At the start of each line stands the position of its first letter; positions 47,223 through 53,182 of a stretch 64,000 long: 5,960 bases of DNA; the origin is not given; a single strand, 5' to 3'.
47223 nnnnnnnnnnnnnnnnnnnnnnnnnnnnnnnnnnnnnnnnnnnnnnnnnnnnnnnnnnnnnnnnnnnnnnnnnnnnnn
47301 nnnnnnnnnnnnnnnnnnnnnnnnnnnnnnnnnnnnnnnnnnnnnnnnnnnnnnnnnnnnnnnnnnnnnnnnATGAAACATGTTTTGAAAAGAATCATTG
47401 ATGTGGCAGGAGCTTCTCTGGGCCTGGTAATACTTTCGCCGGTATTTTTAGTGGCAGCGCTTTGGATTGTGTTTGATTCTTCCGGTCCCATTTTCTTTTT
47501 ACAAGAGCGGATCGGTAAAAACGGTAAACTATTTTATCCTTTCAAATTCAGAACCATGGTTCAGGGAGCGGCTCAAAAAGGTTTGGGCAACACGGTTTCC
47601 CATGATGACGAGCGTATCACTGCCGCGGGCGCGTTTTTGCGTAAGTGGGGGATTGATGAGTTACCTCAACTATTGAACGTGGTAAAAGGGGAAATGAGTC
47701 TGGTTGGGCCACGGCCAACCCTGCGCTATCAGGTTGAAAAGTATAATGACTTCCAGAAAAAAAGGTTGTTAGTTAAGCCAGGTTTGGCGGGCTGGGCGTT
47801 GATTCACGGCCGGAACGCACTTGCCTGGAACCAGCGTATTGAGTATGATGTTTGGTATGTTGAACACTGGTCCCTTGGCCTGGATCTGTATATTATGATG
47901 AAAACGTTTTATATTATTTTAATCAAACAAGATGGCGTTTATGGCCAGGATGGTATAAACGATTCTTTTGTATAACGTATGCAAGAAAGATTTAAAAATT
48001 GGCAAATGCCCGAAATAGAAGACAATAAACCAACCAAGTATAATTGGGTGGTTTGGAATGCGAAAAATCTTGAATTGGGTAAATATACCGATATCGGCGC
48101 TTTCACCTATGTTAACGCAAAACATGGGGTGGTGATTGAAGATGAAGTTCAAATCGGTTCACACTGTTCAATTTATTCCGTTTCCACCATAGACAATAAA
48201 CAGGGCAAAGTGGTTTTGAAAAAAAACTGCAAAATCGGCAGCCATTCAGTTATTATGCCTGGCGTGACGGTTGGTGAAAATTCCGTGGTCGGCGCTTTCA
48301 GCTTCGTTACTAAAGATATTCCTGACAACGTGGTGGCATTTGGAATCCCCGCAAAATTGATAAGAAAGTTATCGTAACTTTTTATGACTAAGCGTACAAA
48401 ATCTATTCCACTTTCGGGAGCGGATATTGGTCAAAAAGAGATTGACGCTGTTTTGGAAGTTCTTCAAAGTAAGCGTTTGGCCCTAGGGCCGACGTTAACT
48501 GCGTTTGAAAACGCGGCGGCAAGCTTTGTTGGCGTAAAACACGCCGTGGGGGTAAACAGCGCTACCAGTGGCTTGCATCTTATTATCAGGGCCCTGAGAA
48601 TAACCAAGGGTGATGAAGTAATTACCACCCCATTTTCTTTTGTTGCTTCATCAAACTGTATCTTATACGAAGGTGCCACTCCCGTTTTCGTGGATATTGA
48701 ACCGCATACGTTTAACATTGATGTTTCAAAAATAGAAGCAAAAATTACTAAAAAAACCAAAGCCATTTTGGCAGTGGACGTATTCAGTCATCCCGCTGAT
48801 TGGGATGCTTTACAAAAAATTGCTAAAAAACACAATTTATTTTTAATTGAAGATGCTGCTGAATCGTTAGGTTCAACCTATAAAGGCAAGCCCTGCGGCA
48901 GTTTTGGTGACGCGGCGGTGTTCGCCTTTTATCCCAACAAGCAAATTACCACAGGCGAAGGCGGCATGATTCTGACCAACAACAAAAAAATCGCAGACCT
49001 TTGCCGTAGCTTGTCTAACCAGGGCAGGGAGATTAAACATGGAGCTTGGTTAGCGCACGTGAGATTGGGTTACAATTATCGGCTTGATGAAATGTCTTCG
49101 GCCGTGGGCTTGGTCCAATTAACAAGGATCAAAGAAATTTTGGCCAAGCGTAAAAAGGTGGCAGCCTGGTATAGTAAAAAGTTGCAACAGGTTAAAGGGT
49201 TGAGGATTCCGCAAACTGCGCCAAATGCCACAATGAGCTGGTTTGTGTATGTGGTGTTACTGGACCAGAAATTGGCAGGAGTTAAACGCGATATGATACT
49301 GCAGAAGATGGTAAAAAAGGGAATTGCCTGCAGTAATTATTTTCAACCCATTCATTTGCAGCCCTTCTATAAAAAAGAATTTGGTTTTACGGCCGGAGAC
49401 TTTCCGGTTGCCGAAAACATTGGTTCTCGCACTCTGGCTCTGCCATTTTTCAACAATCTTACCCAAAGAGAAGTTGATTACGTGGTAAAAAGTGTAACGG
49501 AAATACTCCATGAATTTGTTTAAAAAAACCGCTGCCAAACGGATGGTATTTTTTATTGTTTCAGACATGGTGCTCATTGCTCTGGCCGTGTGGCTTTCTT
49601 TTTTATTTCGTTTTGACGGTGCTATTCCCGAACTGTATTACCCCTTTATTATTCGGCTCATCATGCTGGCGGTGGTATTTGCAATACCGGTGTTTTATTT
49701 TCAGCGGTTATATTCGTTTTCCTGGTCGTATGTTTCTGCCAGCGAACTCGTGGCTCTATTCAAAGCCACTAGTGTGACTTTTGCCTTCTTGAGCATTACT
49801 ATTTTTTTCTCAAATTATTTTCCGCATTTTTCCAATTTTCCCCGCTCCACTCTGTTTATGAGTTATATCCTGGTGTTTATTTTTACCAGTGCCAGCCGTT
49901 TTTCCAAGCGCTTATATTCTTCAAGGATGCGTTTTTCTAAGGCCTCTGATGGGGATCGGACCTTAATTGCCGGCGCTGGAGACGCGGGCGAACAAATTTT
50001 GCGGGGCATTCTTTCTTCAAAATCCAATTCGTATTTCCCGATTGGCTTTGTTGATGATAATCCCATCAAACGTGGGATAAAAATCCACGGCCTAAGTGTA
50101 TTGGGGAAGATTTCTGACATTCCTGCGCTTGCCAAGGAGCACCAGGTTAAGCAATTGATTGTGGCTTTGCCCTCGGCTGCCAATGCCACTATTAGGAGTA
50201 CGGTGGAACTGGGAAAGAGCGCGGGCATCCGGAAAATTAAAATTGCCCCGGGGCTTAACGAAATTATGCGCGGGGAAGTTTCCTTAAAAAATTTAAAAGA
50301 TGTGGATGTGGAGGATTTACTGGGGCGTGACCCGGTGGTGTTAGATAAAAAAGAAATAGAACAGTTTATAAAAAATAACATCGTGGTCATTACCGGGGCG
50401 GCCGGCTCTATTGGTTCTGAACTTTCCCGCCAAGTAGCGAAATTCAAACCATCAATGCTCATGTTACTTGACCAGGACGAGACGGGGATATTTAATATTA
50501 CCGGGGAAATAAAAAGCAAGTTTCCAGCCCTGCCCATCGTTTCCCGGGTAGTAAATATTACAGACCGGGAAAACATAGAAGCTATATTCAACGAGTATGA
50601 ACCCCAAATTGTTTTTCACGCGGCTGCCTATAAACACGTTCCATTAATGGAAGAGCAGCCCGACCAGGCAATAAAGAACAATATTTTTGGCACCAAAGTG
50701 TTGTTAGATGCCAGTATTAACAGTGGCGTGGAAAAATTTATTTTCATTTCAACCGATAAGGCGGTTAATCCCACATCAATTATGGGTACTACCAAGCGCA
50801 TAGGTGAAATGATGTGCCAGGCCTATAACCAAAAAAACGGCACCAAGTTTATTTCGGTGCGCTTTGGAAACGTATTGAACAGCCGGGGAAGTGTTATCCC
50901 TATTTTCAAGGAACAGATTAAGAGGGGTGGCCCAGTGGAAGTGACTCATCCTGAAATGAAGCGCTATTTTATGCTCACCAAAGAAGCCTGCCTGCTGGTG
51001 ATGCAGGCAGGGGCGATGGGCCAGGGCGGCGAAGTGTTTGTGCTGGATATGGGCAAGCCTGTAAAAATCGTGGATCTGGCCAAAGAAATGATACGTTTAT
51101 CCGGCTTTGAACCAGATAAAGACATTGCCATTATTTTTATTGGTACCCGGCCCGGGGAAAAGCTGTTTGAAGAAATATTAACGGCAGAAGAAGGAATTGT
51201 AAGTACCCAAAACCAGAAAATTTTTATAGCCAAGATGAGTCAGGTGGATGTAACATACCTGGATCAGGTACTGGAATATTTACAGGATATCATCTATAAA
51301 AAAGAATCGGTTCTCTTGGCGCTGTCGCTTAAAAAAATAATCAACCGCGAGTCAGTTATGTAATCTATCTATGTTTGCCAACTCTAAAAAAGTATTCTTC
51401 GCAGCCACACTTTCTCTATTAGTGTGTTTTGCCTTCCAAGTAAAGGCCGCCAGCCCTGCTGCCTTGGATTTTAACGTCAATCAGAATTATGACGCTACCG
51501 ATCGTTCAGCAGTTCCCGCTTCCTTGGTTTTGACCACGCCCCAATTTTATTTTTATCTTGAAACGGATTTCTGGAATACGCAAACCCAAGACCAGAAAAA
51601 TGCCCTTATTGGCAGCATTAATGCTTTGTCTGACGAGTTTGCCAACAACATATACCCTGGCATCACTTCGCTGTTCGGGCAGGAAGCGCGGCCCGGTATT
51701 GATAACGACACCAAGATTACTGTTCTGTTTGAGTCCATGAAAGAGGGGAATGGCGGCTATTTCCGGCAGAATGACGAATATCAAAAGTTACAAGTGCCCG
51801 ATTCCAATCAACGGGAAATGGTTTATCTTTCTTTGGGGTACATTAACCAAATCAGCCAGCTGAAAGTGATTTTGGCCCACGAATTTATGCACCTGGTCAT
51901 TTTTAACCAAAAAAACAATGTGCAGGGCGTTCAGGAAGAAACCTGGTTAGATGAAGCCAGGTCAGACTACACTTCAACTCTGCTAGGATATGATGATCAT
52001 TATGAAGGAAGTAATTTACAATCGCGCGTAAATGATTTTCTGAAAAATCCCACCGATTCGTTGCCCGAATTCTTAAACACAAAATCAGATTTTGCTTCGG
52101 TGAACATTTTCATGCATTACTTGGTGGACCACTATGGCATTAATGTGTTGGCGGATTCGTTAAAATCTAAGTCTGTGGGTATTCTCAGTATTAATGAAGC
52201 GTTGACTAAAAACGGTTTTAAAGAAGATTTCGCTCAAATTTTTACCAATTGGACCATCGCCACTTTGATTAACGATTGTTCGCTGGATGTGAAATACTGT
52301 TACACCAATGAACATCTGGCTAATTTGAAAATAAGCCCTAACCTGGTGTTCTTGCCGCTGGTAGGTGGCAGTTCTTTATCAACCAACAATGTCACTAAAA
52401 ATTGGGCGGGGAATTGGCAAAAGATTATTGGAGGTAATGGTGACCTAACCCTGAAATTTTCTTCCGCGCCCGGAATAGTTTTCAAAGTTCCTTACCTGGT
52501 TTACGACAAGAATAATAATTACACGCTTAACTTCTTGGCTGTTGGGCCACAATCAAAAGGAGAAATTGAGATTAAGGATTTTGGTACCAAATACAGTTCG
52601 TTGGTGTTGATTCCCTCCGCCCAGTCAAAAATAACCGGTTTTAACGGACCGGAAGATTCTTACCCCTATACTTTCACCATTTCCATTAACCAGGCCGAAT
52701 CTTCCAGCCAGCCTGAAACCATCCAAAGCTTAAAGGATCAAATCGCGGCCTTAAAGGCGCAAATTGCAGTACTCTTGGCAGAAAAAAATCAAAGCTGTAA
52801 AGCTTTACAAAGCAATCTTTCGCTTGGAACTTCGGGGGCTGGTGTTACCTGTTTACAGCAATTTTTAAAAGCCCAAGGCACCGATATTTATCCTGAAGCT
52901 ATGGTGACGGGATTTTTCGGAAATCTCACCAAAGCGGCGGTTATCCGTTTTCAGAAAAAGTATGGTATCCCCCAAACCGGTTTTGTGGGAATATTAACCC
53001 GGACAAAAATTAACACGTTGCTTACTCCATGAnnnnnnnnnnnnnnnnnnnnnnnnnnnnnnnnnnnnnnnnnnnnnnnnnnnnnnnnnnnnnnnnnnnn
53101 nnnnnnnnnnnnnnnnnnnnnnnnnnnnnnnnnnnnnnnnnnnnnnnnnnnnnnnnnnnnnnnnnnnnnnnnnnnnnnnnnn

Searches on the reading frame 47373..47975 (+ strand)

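Call 10: search_protein_families(library=pfam, proteins=[window:47373-47975:+], max_evalue=0.001)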
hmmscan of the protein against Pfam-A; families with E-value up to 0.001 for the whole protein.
window:47373-47975:+ (200 aa): 1 family
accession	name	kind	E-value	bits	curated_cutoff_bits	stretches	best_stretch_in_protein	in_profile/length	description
PF02397.22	Bac_transf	-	3.5e-63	212.8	27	1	6-183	1-178/179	Bacterial sugar transferase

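Call 83: search_protein_families(library=ncbifam, proteins=[window:47373-47975:+], max_evalue=0.00001)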
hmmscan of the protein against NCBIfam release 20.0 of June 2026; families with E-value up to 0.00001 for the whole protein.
window:47373-47975:+ (200 aa): 10 families
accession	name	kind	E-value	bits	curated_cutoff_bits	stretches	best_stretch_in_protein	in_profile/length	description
TIGR03025.1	EPS_sugtrans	subfamily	1.4e-78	265.2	295.55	1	2-186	254-442/445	exopolysaccharide biosynthesis polyprenyl glycosylphosphotransferase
TIGR03023.1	WcaJ_sugtrans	equivalog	8.6e-68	229.7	410.75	1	2-186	259-450/453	undecaprenyl-phosphate glucose phosphotransferase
TIGR03022.1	WbaP_sugtrans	subfamily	3.2e-61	208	403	1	3-190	256-456/456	undecaprenyl-phosphate galactose phosphotransferase WbaP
TIGR03013.1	EpsB_2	subfamily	7.7e-52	176.8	393.35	1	2-186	251-440/443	TIGR03013 family XrtA/PEP-CTERM system glycosyltransferase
NF052601.1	undeca_RfbP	equivalog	1.2e-51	175.4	330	1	3-187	42-240/244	undecaprenyl-phosphate galactose phosphotransferase family protein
NF041877.1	EPS_EpsZ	equivalog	8.2e-50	169.8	800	1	4-184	264-454/459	exopolysaccharide biosynthesis polyisoprenyl-phosphate hexose-1-phosphate transferase EpsZ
NF050817.1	PolSacchBiosHfsE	equivalog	2.1e-43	148.8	750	1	3-184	269-461/467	polysaccharide biosynthesis protein HfsE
NF007518.0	PRK10124.1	equivalog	1.5e-39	136.1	684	1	2-181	270-456/464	undecaprenyl-phosphate glucose phosphotransferase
NF011751.0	PRK15204.1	equivalog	3e-39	135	907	1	3-190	277-476/476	undecaprenyl-phosphate galactose phosphotransferase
NF045514.1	glycotran_HepC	equivalog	1.1e-28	100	140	1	3-116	114-212/220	heterocyst development glycosyltransferase HepC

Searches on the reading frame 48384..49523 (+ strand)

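Call 10: search_protein_families(library=pfam, proteins=[window:48384-49523:+], max_evalue=0.001)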
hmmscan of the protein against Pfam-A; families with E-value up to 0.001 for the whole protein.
window:48384-49523:+ (379 aa): 6 families
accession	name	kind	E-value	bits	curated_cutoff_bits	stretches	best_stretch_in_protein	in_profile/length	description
PF01041.23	DegT_DnrJ_EryC1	-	2.6e-125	418.8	19.8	1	14-371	2-359/360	DegT/DnrJ/EryC1/StrS aminotransferase family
PF00155.27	Aminotran_1_2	-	5.8e-10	39.3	19.7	1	36-159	40-187/361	Aminotransferase class I and II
PF01212.27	Beta_elim_lyase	-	2.9e-05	24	27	1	36-284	32-282/288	Beta-eliminating lyase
PF00266.25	Aminotran_5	-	5.3e-05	22.8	21.5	0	45-164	52-182/371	Aminotransferase class-V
PF00464.25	SHMT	-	0.00013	21.2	27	1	101-309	145-354/399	Serine hydroxymethyltransferase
PF01053.26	Cys_Met_Meta_PP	-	0.00015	20.9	27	1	36-158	52-174/381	Cys/Met metabolism PLP-dependent enzyme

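Call 83: search_protein_families(library=ncbifam, proteins=[window:48384-49523:+], max_evalue=0.00001)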
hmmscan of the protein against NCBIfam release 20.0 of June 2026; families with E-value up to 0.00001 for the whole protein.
window:48384-49523:+ (379 aa): 15 families
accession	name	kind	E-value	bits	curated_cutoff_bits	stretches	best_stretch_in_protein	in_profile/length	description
TIGR03588.1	PseC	equivalog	3.6e-105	352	423.5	1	8-375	2-380/380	UDP-4-amino-4,6-dideoxy-N-acetyl-beta-L-altrosamine transaminase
TIGR04181.1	NHT_00031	hypoth_equivalog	1.2e-82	277.6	420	1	8-354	1-357/359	LegC family aminotransferase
NF008658.2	PRK11658.1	equivalog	9.5e-81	271.3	631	1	7-376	4-378/379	UDP-4-amino-4-deoxy-L-arabinose aminotransferase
NF011936.0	PRK15407.1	equivalog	1.9e-70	237.7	423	2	4-216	33-253/440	lipopolysaccharide biosynthesis protein RfbH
TIGR04427.1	PLP_DesI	equivalog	3.6e-66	223.9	650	1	34-368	50-376/390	dTDP-4-dehydro-6-deoxyglucose aminotransferase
NF008687.0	PRK11706.1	equivalog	7.7e-63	212.5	375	1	8-375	2-374/375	dTDP-4-amino-4,6-dideoxygalactose transaminase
TIGR02379.1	ECA_wecE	subfamily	6.7e-52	176.5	434.85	1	15-375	9-375/376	dTDP-4-amino-4,6-dideoxy-D-glucose transaminase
NF004975.0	PRK06348.1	equivalog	8.8e-09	34.8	549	1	54-159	92-203/384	pyridoxal phosphate-dependent aminotransferase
NF005816.0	PRK07682.1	equivalog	1.4e-08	33.8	620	1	60-157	99-202/390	aminotransferase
NF009079.0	PRK12414.1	subfamily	3.3e-08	32.9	481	1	57-130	96-168/384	methionine aminotransferase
NF005305.0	PRK06836.1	equivalog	8.8e-08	31.8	376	1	52-129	99-175/396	pyridoxal phosphate-dependent aminotransferase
NF041364.1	GntC_guanitoxin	equivalog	1e-07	31.2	415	1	65-158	73-174/356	guanitoxin biosynthesis PLP-dependent (S)-gamma-hydroxy-L-arginine cyclodehydratase GntC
NF006569.0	PRK09082.1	subfamily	1.6e-07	30.8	420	1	58-157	98-202/386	methionine aminotransferase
NF000586.1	PRK00011.1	subfamily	7.3e-07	28.3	335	1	100-206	131-239/404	serine hydroxymethyltransferase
NF005817.0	PRK07683.1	equivalog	8.2e-07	28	575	1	58-131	96-168/387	aminotransferase A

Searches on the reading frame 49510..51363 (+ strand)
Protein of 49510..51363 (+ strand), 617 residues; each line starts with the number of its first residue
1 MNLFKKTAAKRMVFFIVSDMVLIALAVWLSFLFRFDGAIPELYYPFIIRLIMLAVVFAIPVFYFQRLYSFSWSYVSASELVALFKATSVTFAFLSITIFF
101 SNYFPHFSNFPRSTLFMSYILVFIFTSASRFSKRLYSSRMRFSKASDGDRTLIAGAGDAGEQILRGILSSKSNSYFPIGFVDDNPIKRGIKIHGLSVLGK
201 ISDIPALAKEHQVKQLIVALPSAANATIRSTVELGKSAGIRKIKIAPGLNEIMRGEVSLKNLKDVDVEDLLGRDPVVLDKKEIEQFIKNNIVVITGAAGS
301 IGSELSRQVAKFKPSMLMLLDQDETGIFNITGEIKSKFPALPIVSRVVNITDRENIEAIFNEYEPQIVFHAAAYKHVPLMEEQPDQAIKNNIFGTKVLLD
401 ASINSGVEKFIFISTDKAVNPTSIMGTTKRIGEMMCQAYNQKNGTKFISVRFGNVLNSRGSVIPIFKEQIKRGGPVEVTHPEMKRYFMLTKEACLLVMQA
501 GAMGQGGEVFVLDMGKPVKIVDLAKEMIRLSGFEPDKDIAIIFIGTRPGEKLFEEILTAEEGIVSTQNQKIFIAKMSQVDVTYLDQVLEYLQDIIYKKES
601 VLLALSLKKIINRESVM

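Call 10: search_protein_families(library=pfam, proteins=[window:49510-51363:+], max_evalue=0.001)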
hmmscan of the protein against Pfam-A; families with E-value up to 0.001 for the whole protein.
window:49510-51363:+ (617 aa): 7 families
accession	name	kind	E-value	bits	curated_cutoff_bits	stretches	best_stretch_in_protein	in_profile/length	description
PF02719.21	Polysacc_synt_2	-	1.1e-113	379.8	20.2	1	292-575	1-292/293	Polysaccharide biosynthesis protein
PF01370.27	Epimerase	-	4.4e-25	88.9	20.9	1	292-510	1-237/240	NAD dependent epimerase/dehydratase family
PF16363.11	GDP_Man_Dehyd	-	3.1e-16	60.2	27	1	294-450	2-178/332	GDP-mannose 4,6 dehydratase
PF13727.12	CoA_binding_3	-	6.9e-16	59.2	25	1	78-233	16-162/175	CoA-binding domain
PF04321.23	RmlD_sub_bind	-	2.7e-15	56.6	27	1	292-460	3-156/287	RmlD substrate binding domain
PF01073.25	3Beta_HSD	-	8e-10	38.6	22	1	293-423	1-124/280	3-beta hydroxysteroid dehydrogenase/isomerase family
PF00106.31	adh_short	-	0.0003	20.7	26.6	1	291-364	2-72/195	short chain dehydrogenase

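Call 83: search_protein_families(library=ncbifam, proteins=[window:49510-51363:+], max_evalue=0.00001)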
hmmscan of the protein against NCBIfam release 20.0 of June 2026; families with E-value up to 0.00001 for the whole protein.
window:49510-51363:+ (617 aa): 18 families
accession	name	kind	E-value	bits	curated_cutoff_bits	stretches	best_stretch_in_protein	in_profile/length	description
TIGR03589.1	PseB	equivalog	3e-51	174.3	407.75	1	287-575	2-280/324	UDP-N-acetylglucosamine 4,6-dehydratase (inverting)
TIGR04130.1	FnlA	equivalog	5.5e-41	140.6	730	1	287-569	2-277/337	UDP-N-acetylglucosamine 4,6-dehydratase/5-epimerase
TIGR03025.1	EPS_sugtrans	subfamily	7.5e-27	94.6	295.55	1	18-267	2-242/445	exopolysaccharide biosynthesis polyprenyl glycosylphosphotransferase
TIGR03023.1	WcaJ_sugtrans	equivalog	2.2e-23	83.3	410.75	1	18-267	2-247/453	undecaprenyl-phosphate glucose phosphotransferase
TIGR01179.1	galE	equivalog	1.2e-15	57.2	262.3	1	292-456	2-177/332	UDP-glucose 4-epimerase GalE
TIGR03022.1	WbaP_sugtrans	subfamily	1.9e-15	57.1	403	1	16-262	2-238/456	undecaprenyl-phosphate galactose phosphotransferase WbaP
TIGR01214.1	rmlD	equivalog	1.7e-14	53.6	224.05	1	292-458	2-153/285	dTDP-4-dehydrorhamnose reductase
TIGR01181.1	dTDP_gluc_dehyt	equivalog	3e-13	49.5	365.1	1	292-550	2-277/321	dTDP-glucose 4,6-dehydratase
NF041293.1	G6PDh_Azf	equivalog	7.7e-11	41.9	400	1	290-420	3-120/252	NAD-dependent glucose-6-phosphate dehydrogenase Azf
TIGR02622.1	CDP_4_6_dhtase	equivalog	3.4e-10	39.6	278.45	1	288-420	3-134/352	CDP-glucose 4,6-dehydratase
NF007582.0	PRK10217.1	equivalog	1.2e-09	37.8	698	1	292-402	4-112/355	dTDP-glucose 4,6-dehydratase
NF007490.0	PRK10084.1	subfamily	3.8e-09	36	649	1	292-403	3-112/361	dTDP-glucose 4,6-dehydratase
NF043036.1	ErythonDh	equivalog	4.9e-08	32.5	325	1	292-443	3-167/321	D-erythronate dehydrogenase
TIGR04180.1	EDH_00030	hypoth_equivalog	2.5e-07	30.1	475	1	292-417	1-123/297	NAD-dependent 4,6-dehydratase LegB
NF007956.0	PRK10675.1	subfamily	3.2e-07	29.8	394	1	292-415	3-124/338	UDP-glucose 4-epimerase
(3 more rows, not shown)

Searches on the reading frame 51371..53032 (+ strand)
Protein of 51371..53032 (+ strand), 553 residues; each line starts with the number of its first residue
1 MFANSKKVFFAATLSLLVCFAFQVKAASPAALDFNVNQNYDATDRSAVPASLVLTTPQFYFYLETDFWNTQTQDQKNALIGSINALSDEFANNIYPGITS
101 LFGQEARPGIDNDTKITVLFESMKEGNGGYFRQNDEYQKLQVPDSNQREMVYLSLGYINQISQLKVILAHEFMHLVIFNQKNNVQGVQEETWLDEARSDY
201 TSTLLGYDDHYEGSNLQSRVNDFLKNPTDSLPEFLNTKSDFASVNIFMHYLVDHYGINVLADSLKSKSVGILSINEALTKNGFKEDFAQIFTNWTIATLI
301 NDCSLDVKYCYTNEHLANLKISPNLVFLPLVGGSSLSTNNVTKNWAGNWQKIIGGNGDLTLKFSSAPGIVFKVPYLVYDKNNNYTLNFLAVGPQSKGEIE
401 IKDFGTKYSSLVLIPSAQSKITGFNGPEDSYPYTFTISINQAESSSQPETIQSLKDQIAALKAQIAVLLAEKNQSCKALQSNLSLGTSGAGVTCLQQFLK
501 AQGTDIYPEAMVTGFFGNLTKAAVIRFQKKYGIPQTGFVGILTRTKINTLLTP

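Call 10: search_protein_families(library=pfam, proteins=[window:51371-53032:+], max_evalue=0.001)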
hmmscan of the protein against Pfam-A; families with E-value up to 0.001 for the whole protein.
window:51371-53032:+ (553 aa): 1 family
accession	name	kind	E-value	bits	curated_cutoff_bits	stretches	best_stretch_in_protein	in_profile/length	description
PF01471.23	PG_binding_1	-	6.8e-12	45.8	23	1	488-546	1-56/57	Putative peptidoglycan binding domain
